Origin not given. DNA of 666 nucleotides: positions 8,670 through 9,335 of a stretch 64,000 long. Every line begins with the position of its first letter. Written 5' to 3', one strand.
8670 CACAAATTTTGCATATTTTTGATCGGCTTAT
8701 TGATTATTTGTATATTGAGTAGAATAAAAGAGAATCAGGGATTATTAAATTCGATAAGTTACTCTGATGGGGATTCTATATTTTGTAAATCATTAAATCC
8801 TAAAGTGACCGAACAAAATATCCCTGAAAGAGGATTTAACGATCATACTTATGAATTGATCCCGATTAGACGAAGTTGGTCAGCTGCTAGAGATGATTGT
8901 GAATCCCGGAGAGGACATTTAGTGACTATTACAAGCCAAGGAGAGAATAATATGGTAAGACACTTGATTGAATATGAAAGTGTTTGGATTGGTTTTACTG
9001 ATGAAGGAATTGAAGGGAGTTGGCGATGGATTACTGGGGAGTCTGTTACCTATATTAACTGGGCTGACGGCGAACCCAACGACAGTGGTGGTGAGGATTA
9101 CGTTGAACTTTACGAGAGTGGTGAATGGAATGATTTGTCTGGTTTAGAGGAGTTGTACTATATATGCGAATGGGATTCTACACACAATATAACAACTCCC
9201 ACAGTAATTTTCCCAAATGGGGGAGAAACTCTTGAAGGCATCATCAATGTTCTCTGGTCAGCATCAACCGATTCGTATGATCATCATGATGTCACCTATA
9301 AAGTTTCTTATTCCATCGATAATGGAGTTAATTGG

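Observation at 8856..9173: Eukaryote-type C-type lectin domain with EPN and WND motifs in an archaeal membrane protein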

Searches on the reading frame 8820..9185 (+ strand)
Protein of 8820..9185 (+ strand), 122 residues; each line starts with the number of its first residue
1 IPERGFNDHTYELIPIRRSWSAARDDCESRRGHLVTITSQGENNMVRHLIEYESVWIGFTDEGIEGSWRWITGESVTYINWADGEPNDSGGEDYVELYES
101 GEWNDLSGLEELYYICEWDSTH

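Call 20: find_related_loci(query=window:8832-9182:+, collection=genome_contigs, flank=5000)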
Query window:8832-9182:+ (117 aa) in genome_contigs; peptide patterns used: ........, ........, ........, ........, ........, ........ (x = any residue, [..] = any of these).
126 stretches matched a pattern; 42 encode a relative of the query (tblastn E <= 1e-3); 42 distinct loci.
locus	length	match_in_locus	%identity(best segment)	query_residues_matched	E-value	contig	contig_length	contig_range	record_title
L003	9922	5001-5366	48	5-116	2e-31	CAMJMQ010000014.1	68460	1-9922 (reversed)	MAG: uncultured Clostridia bacterium isolate SRR12081300_bin.86_metaWRAP_v1.3_MAG genome assembly, contig: ERZ12289770.5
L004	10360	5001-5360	48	3-116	5e-31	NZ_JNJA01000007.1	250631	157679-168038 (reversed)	Solidesulfovibrio alcoholivorans DSM 5433 Q368DRAFT_scaffold00007.7_C, whole genome shotgun sequence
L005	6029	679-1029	46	2-116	3e-28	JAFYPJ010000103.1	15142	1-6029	MAG: Clostridia bacterium isolate RGIG7300 Water_buffalos_Cecum-4__c587414, whole genome shotgun sequence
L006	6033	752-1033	52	16-113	2e-26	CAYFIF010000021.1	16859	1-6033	MAG TPA_asm: uncultured bacterium isolate ERP001736_co2_396 genome assembly, contig: NODE_1189_length_16859_cov_5.685849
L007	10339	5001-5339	41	6-113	4e-21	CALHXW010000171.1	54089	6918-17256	MAG: uncultured bacterium isolate R4_Bin_Bin_91_sub_1 genome assembly, contig: c_000002448362, whole genome shotgun sequ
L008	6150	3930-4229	41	14-113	4e-20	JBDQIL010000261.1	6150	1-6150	MAG: Myxococcota bacterium isolate SFB_27D_18OOND_coas_9 k141_6202638_length_6150_cov_71.0669, whole genome shotgun sequ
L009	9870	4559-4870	44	3-101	5e-20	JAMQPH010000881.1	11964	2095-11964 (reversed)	MAG: Pyrinomonadaceae bacterium isolate SH2 k141_329147, whole genome shotgun sequence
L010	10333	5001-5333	41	2-113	5e-20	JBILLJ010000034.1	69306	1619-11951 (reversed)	MAG: Sandaracinaceae bacterium isolate ME2017-07-27_3300044645_group7_bin65 Rohwer_bin1493_scaffold_134_c1, whole genome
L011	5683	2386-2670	39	15-113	5e-19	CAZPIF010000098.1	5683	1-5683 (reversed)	MAG TPA_asm: uncultured bacterium isolate binchicken_co222_321 genome assembly, contig: NODE_13265_length_5683_cov_4.052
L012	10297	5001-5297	40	15-113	7e-19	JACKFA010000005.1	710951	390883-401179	MAG: Deltaproteobacteria bacterium isolate HK-STAS-MYXO-48 HK-STAS-MYXO-48_5, whole genome shotgun sequence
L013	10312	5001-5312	41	1-103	6e-19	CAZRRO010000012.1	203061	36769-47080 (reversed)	MAG TPA_asm: uncultured Verrucomicrobiota bacterium isolate SRP302895_co1_249 genome assembly, contig: NODE_114_length_2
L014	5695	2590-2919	41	4-115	1e-18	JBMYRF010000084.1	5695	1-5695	MAG: Rubripirellula sp. isolate ME_XS_2303_bin_66 ME_XS_2303_bin_66_89, whole genome shotgun sequence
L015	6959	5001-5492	38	3-115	2e-18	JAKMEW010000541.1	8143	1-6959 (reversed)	MAG: Rubripirellula sp. isolate MOX_bin56 PPB.contigs.fa_k127_941735, whole genome shotgun sequence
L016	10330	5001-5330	41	4-115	2e-18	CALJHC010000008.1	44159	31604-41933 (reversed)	MAG: uncultured Rubripirellula sp. isolate S4_Bin_METABAT__212_1 genome assembly, contig: c_000001559773, whole genome s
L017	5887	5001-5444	40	7-115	5e-18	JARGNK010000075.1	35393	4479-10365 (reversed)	MAG: Rubripirellula sp. isolate bin_ak_oxhcr2.033 NODE_886_length_35393_cov_5.898410, whole genome shotgun sequence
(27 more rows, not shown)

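Call 29: search_solved_structures(query=window:8826-9185:+, max_evalue=1e-10, show_alignments=5)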
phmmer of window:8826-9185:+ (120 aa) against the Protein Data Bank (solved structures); distinct sequences matched with E-value up to 1e-10: 82 (the best 60 are shown).
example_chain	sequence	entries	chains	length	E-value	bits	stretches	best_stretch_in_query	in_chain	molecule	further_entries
7jpt_A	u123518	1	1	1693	6.1e-45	155.8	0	6-115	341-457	Lymphocyte antigen 75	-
7jpu_A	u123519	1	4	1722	7.4e-45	155.6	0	6-115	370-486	Lymphocyte antigen 75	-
7qsr_A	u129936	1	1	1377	2.9e-38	134.2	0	15-114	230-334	Secretory phospholipase A2 receptor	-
9wyt_J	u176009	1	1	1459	1.6e-34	122.1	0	4-115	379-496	yolk sac IgY receptor precursor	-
5ao5_A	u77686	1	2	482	6.6e-21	78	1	4-115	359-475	C-TYPE MANNOSE RECEPTOR 2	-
5e4k_A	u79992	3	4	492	7e-21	77.9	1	4-115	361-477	C-type mannose receptor 2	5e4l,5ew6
5ao6_A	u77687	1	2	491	7.1e-21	77.9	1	4-115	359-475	C-TYPE MANNOSE RECEPTOR 2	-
5xts_A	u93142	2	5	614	9.3e-21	77.5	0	17-118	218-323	Macrophage mannose receptor 1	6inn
4m17_A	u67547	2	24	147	8.5e-18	67.9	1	18-116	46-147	Pulmonary surfactant-associated protein D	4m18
3g84_A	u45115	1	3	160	1.3e-17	67.4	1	18-116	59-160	Pulmonary surfactant-associated protein D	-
6pwr_A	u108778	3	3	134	2e-17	66.8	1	15-115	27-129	Fc fragment of IgE receptor II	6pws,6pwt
6y0l_A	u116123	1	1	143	2.8e-17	66.3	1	15-105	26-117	Low affinity immunoglobulin epsilon Fc receptor membrane-bound form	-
1b08_A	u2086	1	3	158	3.2e-17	66.1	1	18-116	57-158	PROTEIN (LUNG SURFACTANT PROTEIN D)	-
2ggu_A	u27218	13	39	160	3.4e-17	66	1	18-116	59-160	Pulmonary surfactant-associated protein D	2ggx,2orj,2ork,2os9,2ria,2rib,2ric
1pw9_A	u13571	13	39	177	4.1e-17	65.7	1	18-116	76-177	Pulmonary surfactant-associated protein D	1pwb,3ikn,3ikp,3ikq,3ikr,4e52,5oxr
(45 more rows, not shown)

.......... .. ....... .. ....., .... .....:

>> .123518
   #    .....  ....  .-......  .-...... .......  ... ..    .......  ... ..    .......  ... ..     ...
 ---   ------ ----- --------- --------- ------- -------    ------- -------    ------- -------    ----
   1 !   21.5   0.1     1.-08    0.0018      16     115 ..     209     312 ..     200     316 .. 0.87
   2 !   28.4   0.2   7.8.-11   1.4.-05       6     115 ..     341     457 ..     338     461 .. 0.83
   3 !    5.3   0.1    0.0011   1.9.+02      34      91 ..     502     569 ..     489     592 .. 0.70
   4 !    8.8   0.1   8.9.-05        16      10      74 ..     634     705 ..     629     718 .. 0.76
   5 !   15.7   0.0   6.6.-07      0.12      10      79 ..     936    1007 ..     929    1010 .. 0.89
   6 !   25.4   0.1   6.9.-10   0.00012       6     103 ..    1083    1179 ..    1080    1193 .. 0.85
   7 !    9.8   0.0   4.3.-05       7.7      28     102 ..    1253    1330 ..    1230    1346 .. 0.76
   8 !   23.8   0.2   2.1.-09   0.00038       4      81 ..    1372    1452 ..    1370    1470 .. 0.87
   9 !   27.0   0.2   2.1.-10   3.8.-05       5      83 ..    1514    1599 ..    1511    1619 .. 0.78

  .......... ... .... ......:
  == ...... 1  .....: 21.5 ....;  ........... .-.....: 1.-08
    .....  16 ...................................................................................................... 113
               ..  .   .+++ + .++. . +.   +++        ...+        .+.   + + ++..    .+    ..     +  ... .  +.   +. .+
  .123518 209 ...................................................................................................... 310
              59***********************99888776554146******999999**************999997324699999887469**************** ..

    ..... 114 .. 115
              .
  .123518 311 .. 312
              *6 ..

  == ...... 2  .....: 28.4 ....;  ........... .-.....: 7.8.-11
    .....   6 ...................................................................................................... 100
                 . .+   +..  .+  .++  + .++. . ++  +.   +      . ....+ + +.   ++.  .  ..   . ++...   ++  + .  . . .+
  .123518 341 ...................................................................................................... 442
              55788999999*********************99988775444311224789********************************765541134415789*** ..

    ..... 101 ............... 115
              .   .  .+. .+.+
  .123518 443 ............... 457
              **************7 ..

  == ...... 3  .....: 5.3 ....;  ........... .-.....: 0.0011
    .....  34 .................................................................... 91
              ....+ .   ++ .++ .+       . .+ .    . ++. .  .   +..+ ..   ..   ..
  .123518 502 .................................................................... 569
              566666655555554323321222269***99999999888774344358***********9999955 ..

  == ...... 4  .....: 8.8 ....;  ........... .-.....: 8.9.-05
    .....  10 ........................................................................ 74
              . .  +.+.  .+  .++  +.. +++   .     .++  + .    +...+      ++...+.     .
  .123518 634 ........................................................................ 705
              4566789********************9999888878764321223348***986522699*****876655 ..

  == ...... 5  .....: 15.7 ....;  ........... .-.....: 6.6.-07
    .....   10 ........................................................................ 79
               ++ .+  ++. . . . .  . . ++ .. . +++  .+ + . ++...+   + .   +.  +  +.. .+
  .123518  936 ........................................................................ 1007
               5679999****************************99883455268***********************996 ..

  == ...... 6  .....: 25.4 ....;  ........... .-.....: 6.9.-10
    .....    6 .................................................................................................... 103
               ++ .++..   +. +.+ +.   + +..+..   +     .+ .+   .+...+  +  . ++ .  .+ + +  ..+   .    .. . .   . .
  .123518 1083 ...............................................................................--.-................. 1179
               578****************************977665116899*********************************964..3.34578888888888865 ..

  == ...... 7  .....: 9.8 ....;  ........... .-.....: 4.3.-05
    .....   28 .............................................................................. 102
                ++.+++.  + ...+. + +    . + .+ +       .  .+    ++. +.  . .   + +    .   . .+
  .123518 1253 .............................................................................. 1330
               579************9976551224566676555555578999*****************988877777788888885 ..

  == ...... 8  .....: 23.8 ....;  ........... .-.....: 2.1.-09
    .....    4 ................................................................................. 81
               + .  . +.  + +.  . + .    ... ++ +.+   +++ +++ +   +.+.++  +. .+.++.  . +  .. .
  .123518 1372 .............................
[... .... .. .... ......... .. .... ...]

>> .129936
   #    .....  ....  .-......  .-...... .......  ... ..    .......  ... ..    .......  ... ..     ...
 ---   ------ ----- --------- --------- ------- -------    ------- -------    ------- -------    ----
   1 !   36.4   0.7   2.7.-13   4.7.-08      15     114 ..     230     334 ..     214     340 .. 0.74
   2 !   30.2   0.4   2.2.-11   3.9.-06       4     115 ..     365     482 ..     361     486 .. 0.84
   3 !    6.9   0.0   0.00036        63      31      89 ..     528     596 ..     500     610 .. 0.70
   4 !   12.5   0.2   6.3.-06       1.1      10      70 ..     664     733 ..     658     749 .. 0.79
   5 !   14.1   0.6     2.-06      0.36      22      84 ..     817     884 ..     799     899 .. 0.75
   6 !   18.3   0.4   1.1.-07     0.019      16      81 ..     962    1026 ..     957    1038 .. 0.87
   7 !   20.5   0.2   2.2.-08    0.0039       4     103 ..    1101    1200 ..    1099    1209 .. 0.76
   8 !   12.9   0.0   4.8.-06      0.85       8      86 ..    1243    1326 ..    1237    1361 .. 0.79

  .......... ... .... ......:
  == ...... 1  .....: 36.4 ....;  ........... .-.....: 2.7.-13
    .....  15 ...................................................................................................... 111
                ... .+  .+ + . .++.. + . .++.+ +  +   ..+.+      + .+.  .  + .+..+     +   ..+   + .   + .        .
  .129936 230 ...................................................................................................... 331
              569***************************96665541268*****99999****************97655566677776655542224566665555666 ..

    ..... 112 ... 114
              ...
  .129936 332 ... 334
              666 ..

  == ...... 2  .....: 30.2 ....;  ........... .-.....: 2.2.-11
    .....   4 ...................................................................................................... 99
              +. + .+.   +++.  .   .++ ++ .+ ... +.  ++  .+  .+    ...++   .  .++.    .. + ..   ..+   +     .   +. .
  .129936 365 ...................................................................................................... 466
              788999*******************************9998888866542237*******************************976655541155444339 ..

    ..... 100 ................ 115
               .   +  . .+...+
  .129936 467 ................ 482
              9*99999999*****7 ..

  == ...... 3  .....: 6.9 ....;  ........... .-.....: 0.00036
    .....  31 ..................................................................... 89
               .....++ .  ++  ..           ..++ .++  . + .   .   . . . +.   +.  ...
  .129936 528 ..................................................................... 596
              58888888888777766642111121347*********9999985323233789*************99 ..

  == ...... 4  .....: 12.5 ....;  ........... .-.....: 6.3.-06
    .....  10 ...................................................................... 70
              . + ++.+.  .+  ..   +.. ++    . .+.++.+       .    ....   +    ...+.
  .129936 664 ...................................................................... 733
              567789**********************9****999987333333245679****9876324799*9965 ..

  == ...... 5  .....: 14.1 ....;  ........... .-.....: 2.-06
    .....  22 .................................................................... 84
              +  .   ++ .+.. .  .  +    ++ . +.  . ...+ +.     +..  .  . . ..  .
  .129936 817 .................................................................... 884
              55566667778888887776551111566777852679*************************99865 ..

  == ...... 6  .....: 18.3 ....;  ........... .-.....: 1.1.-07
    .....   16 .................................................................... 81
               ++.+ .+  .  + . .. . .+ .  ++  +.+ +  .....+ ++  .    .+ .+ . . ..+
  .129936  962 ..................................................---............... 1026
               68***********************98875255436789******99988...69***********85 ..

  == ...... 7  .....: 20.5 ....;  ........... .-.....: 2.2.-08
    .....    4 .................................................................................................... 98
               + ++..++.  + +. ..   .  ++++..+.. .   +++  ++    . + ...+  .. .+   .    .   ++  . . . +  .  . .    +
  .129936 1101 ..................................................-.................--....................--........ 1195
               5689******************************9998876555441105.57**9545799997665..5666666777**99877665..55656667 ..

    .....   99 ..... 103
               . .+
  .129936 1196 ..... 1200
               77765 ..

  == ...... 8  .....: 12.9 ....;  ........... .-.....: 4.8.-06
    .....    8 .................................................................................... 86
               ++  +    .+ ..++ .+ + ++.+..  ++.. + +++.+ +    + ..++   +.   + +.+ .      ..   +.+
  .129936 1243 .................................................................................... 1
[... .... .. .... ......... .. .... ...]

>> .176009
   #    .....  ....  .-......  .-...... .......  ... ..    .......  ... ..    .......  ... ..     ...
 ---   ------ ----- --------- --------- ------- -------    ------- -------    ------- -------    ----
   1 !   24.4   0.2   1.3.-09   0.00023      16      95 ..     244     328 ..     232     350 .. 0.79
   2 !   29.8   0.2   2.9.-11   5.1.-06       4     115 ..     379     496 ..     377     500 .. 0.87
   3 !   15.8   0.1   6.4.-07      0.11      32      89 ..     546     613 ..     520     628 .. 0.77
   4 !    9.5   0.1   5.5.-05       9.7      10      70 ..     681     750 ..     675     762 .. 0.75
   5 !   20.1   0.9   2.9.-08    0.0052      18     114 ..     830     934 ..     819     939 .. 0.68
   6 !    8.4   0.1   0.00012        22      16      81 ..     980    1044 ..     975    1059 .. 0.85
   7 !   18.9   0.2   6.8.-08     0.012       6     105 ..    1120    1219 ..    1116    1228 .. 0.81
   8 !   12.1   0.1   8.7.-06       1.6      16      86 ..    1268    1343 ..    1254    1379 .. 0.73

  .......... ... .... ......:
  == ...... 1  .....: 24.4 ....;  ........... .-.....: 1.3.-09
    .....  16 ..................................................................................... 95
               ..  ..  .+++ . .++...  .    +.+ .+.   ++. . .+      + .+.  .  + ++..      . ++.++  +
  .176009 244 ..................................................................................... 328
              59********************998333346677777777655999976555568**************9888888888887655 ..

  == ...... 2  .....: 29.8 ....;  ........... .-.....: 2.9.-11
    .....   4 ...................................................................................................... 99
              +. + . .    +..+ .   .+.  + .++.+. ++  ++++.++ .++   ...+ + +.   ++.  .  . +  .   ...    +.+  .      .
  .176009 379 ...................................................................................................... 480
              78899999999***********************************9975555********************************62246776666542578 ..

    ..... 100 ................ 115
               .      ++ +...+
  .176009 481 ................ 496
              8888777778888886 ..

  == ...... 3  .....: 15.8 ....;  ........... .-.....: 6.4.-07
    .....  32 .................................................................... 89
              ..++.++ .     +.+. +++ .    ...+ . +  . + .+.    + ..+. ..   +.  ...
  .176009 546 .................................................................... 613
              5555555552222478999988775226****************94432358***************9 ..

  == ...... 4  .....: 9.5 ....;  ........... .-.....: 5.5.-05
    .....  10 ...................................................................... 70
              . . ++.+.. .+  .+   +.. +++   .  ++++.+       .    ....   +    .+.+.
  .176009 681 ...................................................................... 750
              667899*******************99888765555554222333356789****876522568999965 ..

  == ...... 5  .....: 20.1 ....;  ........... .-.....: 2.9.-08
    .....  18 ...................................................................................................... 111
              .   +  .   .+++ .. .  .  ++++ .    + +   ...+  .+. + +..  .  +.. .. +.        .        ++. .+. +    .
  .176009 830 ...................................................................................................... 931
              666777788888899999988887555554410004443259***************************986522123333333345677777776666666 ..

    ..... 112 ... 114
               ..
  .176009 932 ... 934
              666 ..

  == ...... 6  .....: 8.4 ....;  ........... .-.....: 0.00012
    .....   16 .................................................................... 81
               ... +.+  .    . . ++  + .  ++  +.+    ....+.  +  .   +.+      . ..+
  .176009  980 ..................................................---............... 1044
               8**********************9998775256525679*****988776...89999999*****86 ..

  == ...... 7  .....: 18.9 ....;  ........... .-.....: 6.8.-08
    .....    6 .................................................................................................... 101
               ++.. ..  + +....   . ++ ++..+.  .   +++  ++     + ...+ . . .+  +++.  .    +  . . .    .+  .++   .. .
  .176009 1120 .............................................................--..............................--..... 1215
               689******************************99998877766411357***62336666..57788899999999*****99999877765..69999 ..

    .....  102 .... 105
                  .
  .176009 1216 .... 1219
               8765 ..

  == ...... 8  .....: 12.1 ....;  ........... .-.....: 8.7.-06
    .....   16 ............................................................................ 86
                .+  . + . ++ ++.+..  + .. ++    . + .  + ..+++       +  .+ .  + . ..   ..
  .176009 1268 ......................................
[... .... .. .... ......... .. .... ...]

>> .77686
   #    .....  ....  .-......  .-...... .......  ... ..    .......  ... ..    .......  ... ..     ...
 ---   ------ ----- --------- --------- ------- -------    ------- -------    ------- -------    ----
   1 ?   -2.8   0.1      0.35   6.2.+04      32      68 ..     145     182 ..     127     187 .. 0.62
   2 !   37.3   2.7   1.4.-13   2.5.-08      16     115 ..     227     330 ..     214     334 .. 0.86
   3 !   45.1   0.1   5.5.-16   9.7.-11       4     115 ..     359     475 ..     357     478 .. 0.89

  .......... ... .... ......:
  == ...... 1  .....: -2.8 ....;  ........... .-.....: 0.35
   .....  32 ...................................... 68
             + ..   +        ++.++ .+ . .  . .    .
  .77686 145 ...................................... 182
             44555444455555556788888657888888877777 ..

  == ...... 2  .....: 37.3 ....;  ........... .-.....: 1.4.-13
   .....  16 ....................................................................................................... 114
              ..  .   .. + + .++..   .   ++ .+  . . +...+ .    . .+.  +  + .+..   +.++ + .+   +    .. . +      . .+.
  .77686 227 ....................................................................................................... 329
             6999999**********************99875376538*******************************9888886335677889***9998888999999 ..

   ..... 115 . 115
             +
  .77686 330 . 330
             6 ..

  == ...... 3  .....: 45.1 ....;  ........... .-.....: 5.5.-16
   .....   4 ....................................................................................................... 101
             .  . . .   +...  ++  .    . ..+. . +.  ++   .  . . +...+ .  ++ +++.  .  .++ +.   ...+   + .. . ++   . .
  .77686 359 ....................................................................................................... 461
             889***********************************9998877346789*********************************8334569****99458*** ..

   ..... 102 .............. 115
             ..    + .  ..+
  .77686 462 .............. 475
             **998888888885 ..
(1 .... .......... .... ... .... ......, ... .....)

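Call 36: search_protein_representatives(protein=window:8820-9185:+)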
Query: 122 residues. Proteins with E-value up to 0.001 (for the whole library): 38028; up to 1e-10: 11095; up to 1e-30: 895. The best 150 are listed.
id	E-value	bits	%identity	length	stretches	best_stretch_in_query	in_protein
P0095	6.2e-167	564.0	34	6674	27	27-118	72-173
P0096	2.3e-164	555.7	34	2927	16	17-105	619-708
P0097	2.1e-159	539.6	34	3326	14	4-118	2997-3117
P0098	4.1e-151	512.8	35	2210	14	18-119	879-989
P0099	2.6e-145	494.0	44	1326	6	8-120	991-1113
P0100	5.7e-137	466.9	40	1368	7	7-120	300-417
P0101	1.8e-136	465.3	39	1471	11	18-116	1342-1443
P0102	8.3e-134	456.7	42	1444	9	19-119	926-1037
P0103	6.3e-132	450.6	33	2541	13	6-109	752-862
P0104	1.5e-130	446.1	36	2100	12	17-117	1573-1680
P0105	6.0e-127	434.5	35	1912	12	17-117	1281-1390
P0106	1.8e-124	426.5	46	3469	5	6-121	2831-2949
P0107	3.5e-124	425.5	35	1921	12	7-111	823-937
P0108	3.6e-124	425.5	35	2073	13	18-117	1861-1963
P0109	1.2e-121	417.3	44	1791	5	7-120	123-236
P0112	8.7e-117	401.6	58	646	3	6-120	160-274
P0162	5.6e-75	266.2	48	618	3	9-118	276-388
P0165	1.8e-74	264.5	48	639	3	8-120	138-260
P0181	7.7e-69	246.3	52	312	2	6-120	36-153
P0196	3.6e-66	237.7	52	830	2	6-121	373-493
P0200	4.6e-65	234.1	55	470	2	2-119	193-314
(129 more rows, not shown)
